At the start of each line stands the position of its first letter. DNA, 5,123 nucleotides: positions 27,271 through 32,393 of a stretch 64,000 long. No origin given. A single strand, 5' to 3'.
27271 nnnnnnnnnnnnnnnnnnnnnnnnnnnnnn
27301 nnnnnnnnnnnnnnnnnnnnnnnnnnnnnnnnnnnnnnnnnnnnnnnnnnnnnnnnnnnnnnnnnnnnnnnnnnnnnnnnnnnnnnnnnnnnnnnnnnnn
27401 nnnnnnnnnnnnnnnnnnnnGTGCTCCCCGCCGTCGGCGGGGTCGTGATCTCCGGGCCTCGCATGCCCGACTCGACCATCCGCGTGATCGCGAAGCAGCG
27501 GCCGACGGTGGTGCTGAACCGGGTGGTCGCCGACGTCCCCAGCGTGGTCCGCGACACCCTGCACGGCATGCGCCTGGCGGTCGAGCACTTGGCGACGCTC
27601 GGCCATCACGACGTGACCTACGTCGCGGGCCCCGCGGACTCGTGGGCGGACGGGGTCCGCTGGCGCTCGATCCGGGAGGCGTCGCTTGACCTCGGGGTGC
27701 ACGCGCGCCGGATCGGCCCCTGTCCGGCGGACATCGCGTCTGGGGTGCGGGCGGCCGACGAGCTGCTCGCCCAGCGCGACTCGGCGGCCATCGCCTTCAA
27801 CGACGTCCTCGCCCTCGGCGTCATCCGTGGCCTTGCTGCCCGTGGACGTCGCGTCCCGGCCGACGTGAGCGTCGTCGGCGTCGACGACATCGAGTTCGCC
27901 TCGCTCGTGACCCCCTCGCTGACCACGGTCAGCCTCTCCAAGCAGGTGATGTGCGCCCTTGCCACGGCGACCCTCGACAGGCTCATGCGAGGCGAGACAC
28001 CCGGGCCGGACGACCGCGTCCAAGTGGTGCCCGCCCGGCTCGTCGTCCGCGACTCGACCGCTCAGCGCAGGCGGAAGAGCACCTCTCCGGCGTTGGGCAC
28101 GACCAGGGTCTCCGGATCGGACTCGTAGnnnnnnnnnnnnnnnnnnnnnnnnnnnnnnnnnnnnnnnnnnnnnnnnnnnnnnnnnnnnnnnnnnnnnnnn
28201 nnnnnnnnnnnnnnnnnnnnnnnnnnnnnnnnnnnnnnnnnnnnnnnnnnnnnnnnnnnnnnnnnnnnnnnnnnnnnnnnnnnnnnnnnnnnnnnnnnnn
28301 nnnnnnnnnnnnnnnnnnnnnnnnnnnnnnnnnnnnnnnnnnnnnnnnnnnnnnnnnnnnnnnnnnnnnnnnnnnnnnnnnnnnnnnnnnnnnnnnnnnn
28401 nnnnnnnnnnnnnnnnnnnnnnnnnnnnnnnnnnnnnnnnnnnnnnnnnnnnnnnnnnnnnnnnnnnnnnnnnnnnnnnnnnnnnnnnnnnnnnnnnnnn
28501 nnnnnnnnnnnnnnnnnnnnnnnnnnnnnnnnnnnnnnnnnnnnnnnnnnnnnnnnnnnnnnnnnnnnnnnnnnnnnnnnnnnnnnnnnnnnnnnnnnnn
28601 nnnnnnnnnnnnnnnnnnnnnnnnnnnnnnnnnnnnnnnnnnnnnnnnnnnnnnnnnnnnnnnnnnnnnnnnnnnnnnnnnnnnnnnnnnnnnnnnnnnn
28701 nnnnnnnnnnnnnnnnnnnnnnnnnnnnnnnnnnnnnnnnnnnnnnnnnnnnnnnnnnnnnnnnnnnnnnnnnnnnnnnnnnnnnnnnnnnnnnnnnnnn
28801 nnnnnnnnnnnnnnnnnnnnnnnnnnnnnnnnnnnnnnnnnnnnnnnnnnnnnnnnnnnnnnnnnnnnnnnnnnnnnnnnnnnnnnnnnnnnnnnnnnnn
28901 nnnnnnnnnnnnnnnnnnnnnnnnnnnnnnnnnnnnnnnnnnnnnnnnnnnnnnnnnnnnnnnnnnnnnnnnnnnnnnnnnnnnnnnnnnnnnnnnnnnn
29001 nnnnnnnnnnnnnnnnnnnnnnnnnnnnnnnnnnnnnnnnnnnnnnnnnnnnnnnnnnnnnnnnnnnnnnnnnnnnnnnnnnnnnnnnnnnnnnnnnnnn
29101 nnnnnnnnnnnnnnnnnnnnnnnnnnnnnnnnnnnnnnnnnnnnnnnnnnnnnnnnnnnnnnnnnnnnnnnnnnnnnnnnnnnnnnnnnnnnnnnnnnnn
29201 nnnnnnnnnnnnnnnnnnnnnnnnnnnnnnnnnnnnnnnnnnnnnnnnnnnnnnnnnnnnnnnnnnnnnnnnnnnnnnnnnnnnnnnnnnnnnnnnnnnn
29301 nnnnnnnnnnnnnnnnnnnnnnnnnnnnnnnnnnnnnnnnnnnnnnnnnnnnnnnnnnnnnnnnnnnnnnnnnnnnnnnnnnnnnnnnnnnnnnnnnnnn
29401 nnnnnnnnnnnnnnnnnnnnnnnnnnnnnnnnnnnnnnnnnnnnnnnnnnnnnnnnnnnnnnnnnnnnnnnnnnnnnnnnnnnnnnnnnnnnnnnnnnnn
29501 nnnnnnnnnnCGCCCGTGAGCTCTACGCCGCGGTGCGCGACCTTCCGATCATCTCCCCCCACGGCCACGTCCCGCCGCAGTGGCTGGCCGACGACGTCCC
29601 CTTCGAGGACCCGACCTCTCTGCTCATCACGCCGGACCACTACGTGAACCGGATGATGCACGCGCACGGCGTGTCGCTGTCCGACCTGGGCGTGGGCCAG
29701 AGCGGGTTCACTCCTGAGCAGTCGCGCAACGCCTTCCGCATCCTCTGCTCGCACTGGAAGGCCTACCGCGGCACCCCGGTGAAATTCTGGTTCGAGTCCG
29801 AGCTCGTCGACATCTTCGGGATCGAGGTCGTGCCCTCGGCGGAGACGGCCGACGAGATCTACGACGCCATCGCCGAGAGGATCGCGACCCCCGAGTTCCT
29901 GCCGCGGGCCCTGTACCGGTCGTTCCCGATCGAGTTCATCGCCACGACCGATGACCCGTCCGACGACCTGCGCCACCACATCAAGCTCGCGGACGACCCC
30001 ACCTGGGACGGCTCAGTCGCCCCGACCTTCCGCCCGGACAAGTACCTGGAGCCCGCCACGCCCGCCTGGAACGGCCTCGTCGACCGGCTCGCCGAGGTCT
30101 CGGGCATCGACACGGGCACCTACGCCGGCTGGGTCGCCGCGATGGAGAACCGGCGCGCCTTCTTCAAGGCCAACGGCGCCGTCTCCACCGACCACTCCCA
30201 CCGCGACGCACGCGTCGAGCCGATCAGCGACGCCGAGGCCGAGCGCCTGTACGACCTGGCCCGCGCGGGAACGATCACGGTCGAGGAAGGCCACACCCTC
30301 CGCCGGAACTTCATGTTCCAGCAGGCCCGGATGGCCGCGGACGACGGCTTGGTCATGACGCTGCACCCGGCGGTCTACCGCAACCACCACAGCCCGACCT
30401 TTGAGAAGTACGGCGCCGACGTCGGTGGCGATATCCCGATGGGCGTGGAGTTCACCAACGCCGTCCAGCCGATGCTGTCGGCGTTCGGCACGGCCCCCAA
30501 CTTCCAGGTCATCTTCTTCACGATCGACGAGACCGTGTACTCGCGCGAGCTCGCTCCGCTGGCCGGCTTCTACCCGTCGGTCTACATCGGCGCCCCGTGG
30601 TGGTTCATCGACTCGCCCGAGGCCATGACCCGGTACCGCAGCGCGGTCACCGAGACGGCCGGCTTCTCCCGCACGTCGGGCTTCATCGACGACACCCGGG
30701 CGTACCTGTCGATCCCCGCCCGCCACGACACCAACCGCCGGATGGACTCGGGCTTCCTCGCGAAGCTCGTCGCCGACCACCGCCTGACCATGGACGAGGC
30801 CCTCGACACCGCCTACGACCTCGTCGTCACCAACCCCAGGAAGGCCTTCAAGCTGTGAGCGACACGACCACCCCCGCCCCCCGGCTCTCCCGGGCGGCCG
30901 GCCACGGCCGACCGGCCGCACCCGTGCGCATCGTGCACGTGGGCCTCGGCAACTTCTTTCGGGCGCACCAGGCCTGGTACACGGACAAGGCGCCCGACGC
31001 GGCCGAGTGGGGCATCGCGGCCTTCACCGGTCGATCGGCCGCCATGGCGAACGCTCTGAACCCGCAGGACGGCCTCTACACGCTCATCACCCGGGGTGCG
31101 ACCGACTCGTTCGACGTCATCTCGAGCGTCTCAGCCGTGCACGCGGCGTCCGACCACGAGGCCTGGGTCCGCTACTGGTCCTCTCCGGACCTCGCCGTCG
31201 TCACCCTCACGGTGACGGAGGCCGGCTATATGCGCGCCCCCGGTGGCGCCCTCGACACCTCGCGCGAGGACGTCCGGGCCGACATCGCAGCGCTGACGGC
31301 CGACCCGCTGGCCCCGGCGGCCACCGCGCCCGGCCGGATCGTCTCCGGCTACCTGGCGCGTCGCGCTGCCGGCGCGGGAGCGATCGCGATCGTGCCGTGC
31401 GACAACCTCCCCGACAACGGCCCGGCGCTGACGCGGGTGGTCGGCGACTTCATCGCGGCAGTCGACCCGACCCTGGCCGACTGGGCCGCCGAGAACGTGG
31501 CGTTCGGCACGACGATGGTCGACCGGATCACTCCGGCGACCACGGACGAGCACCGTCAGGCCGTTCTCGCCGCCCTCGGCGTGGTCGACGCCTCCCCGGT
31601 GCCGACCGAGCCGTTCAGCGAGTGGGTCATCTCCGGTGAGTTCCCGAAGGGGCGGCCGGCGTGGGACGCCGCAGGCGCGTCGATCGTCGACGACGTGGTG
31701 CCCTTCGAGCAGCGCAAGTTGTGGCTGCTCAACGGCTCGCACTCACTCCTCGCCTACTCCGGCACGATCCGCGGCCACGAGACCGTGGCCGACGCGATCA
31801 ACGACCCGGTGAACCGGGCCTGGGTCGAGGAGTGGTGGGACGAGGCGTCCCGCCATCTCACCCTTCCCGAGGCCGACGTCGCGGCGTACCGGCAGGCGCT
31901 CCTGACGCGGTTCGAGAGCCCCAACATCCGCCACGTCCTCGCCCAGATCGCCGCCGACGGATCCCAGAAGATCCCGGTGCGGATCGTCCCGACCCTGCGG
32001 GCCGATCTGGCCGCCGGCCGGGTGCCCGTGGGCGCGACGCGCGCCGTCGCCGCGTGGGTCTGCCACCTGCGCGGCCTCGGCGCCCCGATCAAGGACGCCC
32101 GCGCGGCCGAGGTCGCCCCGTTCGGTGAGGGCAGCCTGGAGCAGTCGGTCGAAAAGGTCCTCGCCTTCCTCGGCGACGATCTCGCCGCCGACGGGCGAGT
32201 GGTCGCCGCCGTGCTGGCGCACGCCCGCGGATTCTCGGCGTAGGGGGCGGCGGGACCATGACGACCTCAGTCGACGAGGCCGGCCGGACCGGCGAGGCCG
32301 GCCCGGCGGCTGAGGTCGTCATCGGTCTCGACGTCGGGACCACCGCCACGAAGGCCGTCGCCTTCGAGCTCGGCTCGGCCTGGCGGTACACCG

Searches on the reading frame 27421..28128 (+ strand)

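Call 64: search_protein_families(library=pfam, proteins=[window:27421-28128:+], max_evalue=0.0001)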
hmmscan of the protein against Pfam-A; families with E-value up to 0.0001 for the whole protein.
window:27421-28128:+ (235 aa): 2 families
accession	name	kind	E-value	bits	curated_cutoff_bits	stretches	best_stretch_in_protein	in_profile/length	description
PF13377.12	Peripla_BP_3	-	7.8e-30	104.6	26.5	1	54-213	1-167/167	Periplasmic binding protein-like domain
PF00532.27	Peripla_BP_1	-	9.5e-12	45.4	22.2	1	6-173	59-245/281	Periplasmic binding proteins and sugar binding domain of LacI family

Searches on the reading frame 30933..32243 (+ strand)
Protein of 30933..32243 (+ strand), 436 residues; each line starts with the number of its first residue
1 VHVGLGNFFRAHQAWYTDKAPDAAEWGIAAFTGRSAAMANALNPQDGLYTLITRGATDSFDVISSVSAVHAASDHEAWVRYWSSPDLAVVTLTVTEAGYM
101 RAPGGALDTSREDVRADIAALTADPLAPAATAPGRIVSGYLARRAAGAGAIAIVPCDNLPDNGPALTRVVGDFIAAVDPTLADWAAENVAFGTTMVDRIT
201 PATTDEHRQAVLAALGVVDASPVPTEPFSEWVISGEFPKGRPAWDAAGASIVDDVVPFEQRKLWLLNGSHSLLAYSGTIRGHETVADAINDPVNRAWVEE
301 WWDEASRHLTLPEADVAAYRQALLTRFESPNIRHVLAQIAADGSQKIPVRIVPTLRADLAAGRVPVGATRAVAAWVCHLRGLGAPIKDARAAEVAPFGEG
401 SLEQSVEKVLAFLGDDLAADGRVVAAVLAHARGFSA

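Call 64: search_protein_families(library=pfam, proteins=[window:30933-32243:+], max_evalue=0.0001)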
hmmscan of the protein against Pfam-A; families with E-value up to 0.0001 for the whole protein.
window:30933-32243:+ (436 aa): 2 families
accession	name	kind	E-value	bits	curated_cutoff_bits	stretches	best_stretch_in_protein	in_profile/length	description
PF01232.29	Mannitol_dh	-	3.8e-36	125.4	27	1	1-245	4-198/199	Mannitol dehydrogenase Rossmann domain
PF08125.19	Mannitol_dh_C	-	1.2e-30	106.9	30.7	1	254-412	1-165/190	Mannitol dehydrogenase C-terminal domain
